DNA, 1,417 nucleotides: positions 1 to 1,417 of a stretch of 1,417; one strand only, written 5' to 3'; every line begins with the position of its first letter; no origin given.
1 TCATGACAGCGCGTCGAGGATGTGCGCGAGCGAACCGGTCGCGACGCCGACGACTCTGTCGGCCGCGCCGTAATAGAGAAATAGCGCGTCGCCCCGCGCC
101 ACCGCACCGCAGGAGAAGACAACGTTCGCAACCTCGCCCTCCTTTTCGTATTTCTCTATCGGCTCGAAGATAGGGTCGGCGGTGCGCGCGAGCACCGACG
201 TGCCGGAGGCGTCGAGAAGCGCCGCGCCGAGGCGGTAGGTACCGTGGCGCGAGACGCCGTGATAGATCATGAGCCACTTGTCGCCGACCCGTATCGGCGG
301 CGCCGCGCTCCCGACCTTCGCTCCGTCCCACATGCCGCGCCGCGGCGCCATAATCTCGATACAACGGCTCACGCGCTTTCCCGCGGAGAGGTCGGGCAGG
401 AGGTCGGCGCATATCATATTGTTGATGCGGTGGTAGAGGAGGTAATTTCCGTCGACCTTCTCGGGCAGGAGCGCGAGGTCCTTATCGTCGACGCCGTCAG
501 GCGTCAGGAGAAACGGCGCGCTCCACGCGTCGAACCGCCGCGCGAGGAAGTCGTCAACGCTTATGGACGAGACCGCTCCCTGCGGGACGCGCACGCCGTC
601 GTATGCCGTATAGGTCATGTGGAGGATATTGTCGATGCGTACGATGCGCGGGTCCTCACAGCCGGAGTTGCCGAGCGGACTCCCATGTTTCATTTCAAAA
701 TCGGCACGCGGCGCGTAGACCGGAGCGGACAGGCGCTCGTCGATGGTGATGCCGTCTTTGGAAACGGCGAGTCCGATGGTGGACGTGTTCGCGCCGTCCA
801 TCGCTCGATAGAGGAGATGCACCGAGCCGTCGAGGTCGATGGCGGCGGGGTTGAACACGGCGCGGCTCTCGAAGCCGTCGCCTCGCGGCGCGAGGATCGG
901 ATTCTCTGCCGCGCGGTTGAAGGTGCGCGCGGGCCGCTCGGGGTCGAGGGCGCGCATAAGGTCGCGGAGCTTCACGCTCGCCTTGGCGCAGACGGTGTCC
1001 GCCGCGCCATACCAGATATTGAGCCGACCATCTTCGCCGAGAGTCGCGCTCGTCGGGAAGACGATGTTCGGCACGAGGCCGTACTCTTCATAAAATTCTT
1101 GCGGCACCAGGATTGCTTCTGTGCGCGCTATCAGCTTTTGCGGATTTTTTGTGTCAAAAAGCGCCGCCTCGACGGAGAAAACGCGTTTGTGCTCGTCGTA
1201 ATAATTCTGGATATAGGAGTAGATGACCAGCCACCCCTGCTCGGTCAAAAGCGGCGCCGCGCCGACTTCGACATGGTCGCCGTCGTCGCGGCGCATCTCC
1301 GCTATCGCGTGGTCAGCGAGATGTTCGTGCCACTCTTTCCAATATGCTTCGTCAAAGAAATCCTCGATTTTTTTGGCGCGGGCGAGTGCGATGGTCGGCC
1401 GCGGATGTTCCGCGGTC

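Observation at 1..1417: Two GH130 (DUF377) modules fused in tandem in one polypeptide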

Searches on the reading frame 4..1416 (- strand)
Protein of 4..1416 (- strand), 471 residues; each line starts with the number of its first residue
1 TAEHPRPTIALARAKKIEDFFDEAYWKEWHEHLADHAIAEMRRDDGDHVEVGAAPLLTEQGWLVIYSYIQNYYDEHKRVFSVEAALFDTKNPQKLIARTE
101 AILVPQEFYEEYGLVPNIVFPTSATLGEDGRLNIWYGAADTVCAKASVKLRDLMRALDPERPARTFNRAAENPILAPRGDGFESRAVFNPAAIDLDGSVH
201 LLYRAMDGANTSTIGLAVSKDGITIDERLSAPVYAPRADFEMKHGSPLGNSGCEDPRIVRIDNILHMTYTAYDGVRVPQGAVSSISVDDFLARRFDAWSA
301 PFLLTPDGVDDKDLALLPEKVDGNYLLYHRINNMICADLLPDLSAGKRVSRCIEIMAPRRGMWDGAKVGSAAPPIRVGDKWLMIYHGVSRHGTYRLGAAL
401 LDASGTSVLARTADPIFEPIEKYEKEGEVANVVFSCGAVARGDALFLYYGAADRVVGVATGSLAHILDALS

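Call 4: search_protein_families(library=pfam, proteins=[window:4-1416:-], max_evalue=1)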
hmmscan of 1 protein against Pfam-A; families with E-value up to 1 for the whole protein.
window:4-1416:- (471 aa): 2 families
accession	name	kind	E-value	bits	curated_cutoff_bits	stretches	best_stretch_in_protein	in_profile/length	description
PF04041.19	Glyco_hydro_130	-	2.6e-75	253.8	26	2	184-470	32-318/320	beta-1,4-mannooligosaccharide phosphorylase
PF08950.16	DUF1861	-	0.099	12.2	28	1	424-455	252-284/296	Protein of unknown function (DUF1861)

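Call 5: search_protein_families(library=ncbifam, proteins=[window:4-1416:-], max_evalue=1)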
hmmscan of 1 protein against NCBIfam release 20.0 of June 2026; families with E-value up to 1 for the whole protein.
window:4-1416:- (471 aa): 3 families
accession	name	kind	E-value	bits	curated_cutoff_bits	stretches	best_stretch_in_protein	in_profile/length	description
NF052550.1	BManbPhaseBMBP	equivalog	1.5e-85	287.1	450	2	166-460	4-288/296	beta-1,2-mannobiose phosphorylase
NF050092.1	BtaManbiosPhlase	equivalog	2.5e-63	214.1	550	2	250-470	136-350/351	BtaManbiosPhlase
NF058598.1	BetMansidBT3780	equivalog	3.6e-35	121.7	550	3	182-274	57-152/366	beta-1,2-mannosidase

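Call 7: find_homologous_proteins(query=window:4-1416:-)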
Query window:4-1416:- (471 aa): 4995 proteins with E <= 0.001 among 8000 candidates; the best 120 are listed.
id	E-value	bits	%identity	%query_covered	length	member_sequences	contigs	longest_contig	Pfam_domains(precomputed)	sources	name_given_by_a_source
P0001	0.0e+0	1080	100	100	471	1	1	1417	PF04041.20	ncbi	ncbi:hypothetical protein EPN28_05035, partial [Patescibacteria group bacterium]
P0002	1.4e-288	975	85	100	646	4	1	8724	PF04041.20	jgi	jgi:beta-1,2-mannobiose phosphorylase / 1,2-beta-oligomannan phosphorylase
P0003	3.1e-288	974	86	100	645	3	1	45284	PF04041.20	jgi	jgi:beta-1,2-mannobiose phosphorylase / 1,2-beta-oligomannan phosphorylase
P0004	1.5e-286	969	87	100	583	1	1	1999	PF04041.20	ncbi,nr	ncbi:MAG: hypothetical protein KGI03_04880, partial [Patescibacteria group bacterium]|nr:hypothetica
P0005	9.6e-285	963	83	100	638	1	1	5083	PF04041.20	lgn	-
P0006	2.3e-282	955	81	100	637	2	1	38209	PF04041.20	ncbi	-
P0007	4.9e-281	950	81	100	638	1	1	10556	PF04041.20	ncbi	-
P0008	2.6e-280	948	81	100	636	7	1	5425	PF04041.20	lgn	-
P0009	6.8e-277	937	81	100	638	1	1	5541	PF04041.20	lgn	-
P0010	1.6e-275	932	79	100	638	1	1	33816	PF04041.20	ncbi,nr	ncbi:hypothetical protein HY415_02825 [Candidatus Kaiserbacteria bacterium]|nr:hypothetical protein 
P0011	2.0e-275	932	80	100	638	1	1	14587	PF04041.20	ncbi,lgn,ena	-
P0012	2.1e-275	932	79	100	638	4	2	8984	PF04041.20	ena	-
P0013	3.6e-275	931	81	100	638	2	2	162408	PF04041.20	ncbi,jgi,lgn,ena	-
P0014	1.2e-274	929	80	100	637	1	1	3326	PF04041.20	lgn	-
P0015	2.0e-274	929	79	100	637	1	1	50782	PF04041.20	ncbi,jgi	jgi:predicted GH43/DUF377 family glycosyl hydrolase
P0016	7.8e-274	927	81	100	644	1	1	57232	PF04041.20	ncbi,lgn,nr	ncbi:MAG: hypothetical protein Q8L52_00465 [bacterium]|nr:hypothetical protein [bacterium]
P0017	8.8e-274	927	80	100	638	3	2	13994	PF04041.20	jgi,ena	jgi:predicted GH43/DUF377 family glycosyl hydrolase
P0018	3.1e-273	925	78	100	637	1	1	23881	PF04041.20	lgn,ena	-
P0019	3.3e-273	925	79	100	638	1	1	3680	PF04041.20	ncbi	-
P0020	3.9e-273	924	79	100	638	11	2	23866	PF04041.20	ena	-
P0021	6.7e-273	924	80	100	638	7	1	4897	PF04041.20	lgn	-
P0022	7.6e-273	923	78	100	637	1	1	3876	PF04041.20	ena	-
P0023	9.8e-273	923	79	100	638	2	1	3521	PF04041.20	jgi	-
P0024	1.1e-272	923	78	100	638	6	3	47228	PF04041.20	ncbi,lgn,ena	-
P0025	1.3e-272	923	79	100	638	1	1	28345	PF04041.20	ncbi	ncbi:MAG: glycoside hydrolase family 130 protein [Minisyncoccota bacterium]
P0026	1.9e-272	922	79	100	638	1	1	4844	PF04041.20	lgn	-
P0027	2.2e-272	922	79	100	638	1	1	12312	PF04041.20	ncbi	ncbi:MAG: glycoside hydrolase family 130 protein [Minisyncoccota bacterium]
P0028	2.5e-272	922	79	100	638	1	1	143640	PF04041.20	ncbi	ncbi:MAG: glycoside hydrolase family 130 protein [Minisyncoccota bacterium]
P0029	2.7e-272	922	78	100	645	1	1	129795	PF04041.20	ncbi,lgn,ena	-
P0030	4.2e-272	921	80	100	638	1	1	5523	PF04041.20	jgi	jgi:predicted GH43/DUF377 family glycosyl hydrolase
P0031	4.9e-272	921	80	100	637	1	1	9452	PF04041.20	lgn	-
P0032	2.1e-271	919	79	100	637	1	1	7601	PF04041.20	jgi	jgi:predicted GH43/DUF377 family glycosyl hydrolase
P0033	2.7e-271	918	79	100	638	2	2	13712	PF04041.20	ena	-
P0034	7.2e-271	917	80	100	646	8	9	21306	PF04041.20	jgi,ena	-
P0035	2.4e-270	915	80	100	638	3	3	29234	PF04041.20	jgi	jgi:predicted GH43/DUF377 family glycosyl hydrolase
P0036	2.5e-270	915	79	100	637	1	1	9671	PF04041.20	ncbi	-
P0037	2.6e-270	915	79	100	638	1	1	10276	PF04041.20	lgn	-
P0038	4.1e-270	914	79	100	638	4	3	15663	PF04041.20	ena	-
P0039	5.8e-270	914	78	100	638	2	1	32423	PF04041.20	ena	-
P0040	1.6e-269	912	79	100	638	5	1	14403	PF04041.20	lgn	-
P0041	2.5e-269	912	79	100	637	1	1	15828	PF04041.20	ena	-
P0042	2.8e-269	912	79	100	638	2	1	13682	PF04041.20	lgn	-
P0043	3.2e-269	911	78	100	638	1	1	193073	PF04041.20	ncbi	ncbi:MAG: glycoside hydrolase family 130 protein [Minisyncoccota bacterium]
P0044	3.4e-269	911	78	100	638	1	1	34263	PF04041.20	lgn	-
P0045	4.3e-269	911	78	100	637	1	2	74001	PF04041.20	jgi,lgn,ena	jgi:predicted GH43/DUF377 family glycosyl hydrolase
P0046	7.1e-269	910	79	100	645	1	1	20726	PF04041.20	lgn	-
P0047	1.1e-268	910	78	100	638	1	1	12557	PF04041.20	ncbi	-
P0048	1.7e-268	909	77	100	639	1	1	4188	PF04041.20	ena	-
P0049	2.6e-268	908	78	100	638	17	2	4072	PF04041.20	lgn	-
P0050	2.6e-268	908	79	100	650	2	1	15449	PF04041.20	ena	-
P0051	4.0e-268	908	78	100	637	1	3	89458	PF04041.20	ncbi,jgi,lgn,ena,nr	ncbi:MAG TPA: hypothetical protein VNF51_00390 [Candidatus Paceibacterota bacterium]|nr:hypothetical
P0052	1.1e-267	906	80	100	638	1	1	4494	PF04041.20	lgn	-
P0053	1.5e-267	906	79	100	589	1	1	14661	PF04041.20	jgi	jgi:predicted GH43/DUF377 family glycosyl hydrolase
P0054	1.9e-267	906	79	100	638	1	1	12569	PF04041.20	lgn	-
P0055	4.3e-267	904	76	100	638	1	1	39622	PF04041.20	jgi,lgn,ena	-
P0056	5.4e-267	904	77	100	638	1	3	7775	PF04041.20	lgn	-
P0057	6.4e-267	904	77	100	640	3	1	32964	PF04041.20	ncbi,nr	ncbi:hypothetical protein KGQ25_00910 [Patescibacteria group bacterium]|nr:hypothetical protein [Pat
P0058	7.3e-267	904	78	100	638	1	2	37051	PF04041.20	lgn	-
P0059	1.3e-266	903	78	100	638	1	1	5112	PF04041.20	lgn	-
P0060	1.5e-266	903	78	100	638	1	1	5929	PF04041.20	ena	-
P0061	1.7e-266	902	76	100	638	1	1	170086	PF04041.20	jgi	jgi:beta-1,2-mannobiose phosphorylase / 1,2-beta-oligomannan phosphorylase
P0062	2.1e-266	902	78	100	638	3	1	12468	PF04041.20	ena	-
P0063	3.4e-266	902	77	100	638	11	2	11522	PF04041.20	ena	-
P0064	4.8e-266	901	77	100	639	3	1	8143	PF04041.20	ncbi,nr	ncbi:MAG TPA: hypothetical protein VMV62_01380 [Candidatus Paceibacterota bacterium]|nr:hypothetical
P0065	5.1e-266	901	77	100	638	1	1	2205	PF04041.20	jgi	jgi:predicted GH43/DUF377 family glycosyl hydrolase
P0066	6.5e-266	901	77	100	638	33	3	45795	PF04041.20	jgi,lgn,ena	-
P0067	6.9e-266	900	78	100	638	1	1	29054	PF04041.20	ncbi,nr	ncbi:MAG: hypothetical protein Q7R58_01590 [bacterium]|nr:hypothetical protein [bacterium]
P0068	7.0e-266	900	79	100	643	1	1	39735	PF04041.20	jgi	jgi:predicted GH43/DUF377 family glycosyl hydrolase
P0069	9.4e-266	900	77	100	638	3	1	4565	PF04041.20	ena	-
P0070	1.2e-265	900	78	100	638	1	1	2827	PF04041.20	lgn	-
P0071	1.4e-265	899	77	100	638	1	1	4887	PF04041.20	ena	-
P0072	1.6e-265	899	78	100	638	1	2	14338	PF04041.20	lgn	-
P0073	1.9e-265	899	79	100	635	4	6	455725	PF04041.20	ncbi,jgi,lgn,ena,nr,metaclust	ncbi:MAG: Glycosidase-related protein [Parcubacteria group bacterium GW2011_GWB1_57_6]|nr:MAG: Glyco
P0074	4.2e-265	898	78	100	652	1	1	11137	PF04041.20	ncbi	-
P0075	4.4e-265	898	77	100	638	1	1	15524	PF04041.20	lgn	-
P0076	4.7e-265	898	77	100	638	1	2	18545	PF04041.20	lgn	-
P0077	6.4e-265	897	78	100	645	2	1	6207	PF04041.20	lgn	-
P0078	8.8e-265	897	78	100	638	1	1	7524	PF04041.20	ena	-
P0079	9.1e-265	897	77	100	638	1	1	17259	PF04041.20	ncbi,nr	ncbi:MAG: hypothetical protein KGH56_02640 [Patescibacteria group bacterium]|nr:hypothetical protein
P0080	9.9e-265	897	77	100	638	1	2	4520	PF04041.20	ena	-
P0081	1.4e-264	896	78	100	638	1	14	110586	PF04041.20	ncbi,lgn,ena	-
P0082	1.8e-264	896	79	100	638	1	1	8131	PF04041.20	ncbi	-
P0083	2.1e-264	896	76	100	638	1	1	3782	PF04041.20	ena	-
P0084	3.8e-264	895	75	100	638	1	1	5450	PF04041.20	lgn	-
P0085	4.2e-264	895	76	100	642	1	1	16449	PF04041.20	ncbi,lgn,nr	ncbi:MAG: hypothetical protein Q8L30_02295 [bacterium]|nr:hypothetical protein [bacterium]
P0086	4.9e-264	894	76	100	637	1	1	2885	PF04041.20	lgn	-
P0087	6.7e-264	894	76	100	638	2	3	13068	PF04041.20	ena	-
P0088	7.7e-264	894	77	100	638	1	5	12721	PF04041.20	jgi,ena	-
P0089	8.9e-264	894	76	100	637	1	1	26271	PF04041.20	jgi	jgi:predicted GH43/DUF377 family glycosyl hydrolase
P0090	1.5e-263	893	78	100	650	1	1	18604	PF04041.20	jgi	-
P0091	1.8e-263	893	77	100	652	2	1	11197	PF04041.20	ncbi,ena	-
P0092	1.8e-263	893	77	100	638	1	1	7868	PF04041.20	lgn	-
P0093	2.0e-263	892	77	100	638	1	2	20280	PF04041.20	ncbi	ncbi:MAG: hypothetical protein WAV50_01040 [Minisyncoccia bacterium]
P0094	3.0e-263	892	75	100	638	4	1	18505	PF04041.20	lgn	-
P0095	5.1e-263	891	76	100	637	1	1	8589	PF04041.20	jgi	-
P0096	5.1e-263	891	77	100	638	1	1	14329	PF04041.20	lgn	-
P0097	5.4e-263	891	76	100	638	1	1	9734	PF04041.20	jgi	jgi:beta-1,2-mannobiose phosphorylase / 1,2-beta-oligomannan phosphorylase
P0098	7.4e-263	890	77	100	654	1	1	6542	PF04041.20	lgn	-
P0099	7.9e-263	890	77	100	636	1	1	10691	PF04041.20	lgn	-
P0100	8.8e-263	890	78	100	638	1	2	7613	PF04041.20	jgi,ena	-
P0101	1.1e-262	890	77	100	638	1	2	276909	PF04041.20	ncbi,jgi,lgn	ncbi:MAG: hypothetical protein ABSB00_01080 [Minisyncoccia bacterium]|jgi:predicted GH43/DUF377 fami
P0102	1.2e-262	890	76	100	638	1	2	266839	PF04041.20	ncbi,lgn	-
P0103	1.3e-262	890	76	100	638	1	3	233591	PF04041.20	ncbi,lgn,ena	-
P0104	1.6e-262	889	78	100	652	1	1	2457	PF04041.20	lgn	-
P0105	1.9e-262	889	77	100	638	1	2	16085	PF04041.20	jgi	jgi:beta-1,2-mannobiose phosphorylase / 1,2-beta-oligomannan phosphorylase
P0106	3.6e-262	888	80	100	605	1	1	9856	PF04041.20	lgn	-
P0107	5.7e-262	888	76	100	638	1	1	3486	PF04041.20,PF04616.21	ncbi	-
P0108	6.0e-262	887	77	100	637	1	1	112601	PF04041.20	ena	-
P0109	8.2e-262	887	78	99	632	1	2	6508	PF04041.20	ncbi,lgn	-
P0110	6.1e-261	884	76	100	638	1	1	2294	PF04041.20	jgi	jgi:beta-1,2-mannobiose phosphorylase / 1,2-beta-oligomannan phosphorylase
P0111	6.9e-261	884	79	100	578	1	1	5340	PF04041.20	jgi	jgi:predicted GH43/DUF377 family glycosyl hydrolase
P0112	1.7e-260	883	77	100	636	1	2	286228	PF04041.20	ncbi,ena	-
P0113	2.0e-260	882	76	100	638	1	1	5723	PF04041.20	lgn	-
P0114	2.7e-260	882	75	100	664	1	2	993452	PF04041.20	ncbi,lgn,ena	ncbi:MAG: hypothetical protein WAN50_03655 [Minisyncoccia bacterium]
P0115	4.2e-260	881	76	100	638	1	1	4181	PF04041.20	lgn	-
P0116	6.4e-260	881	76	100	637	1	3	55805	PF04041.20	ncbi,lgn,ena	ncbi:MAG: hypothetical protein AAB442_02450 [Patescibacteria group bacterium]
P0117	1.0e-259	880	75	100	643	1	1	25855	PF04041.20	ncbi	-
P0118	2.8e-259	879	76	100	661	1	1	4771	PF04041.20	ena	-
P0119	3.4e-259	878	75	100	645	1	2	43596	PF04041.20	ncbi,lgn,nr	ncbi:MAG: hypothetical protein NT108_03275 [Candidatus Kaiserbacteria bacterium]|nr:hypothetical pro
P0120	3.9e-259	878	76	100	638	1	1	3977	PF04041.20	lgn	-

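Call 8: search_protein_families(library=pfam, proteins=[P0002, P0003, P0013, P0073, P0114], max_evalue=0.01)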
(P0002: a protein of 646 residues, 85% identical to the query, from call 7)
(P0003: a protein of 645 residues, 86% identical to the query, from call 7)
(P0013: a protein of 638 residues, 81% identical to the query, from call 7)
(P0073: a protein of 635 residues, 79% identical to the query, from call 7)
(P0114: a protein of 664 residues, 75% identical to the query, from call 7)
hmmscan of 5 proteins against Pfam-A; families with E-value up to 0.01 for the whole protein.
P0002 (646 aa): 1 family
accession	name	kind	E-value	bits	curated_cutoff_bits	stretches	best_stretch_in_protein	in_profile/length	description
PF04041.19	Glyco_hydro_130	-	1.5e-82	277.6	26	2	353-645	34-318/320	beta-1,4-mannooligosaccharide phosphorylase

P0003 (645 aa): 1 family
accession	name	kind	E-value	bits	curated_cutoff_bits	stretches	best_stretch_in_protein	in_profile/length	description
PF04041.19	Glyco_hydro_130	-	5e-84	282.4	26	2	359-644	33-318/320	beta-1,4-mannooligosaccharide phosphorylase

P0013 (638 aa): 1 family
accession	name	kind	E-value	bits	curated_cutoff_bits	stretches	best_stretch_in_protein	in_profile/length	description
PF04041.19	Glyco_hydro_130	-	3e-86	289.7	26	2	351-637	32-318/320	beta-1,4-mannooligosaccharide phosphorylase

P0073 (635 aa): 1 family
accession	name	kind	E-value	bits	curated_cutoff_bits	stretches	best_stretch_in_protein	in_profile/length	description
PF04041.19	Glyco_hydro_130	-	4.1e-90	302.4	26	2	350-634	32-318/320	beta-1,4-mannooligosaccharide phosphorylase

P0114 (664 aa): 2 families
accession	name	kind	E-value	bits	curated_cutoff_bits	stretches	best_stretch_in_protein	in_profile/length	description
PF04041.19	Glyco_hydro_130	-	3.4e-94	315.8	26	2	351-637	32-318/320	beta-1,4-mannooligosaccharide phosphorylase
PF04616.20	Glyco_hydro_43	-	0.0022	17.8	32.2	0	28-108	12-85/288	Glycosyl hydrolases family 43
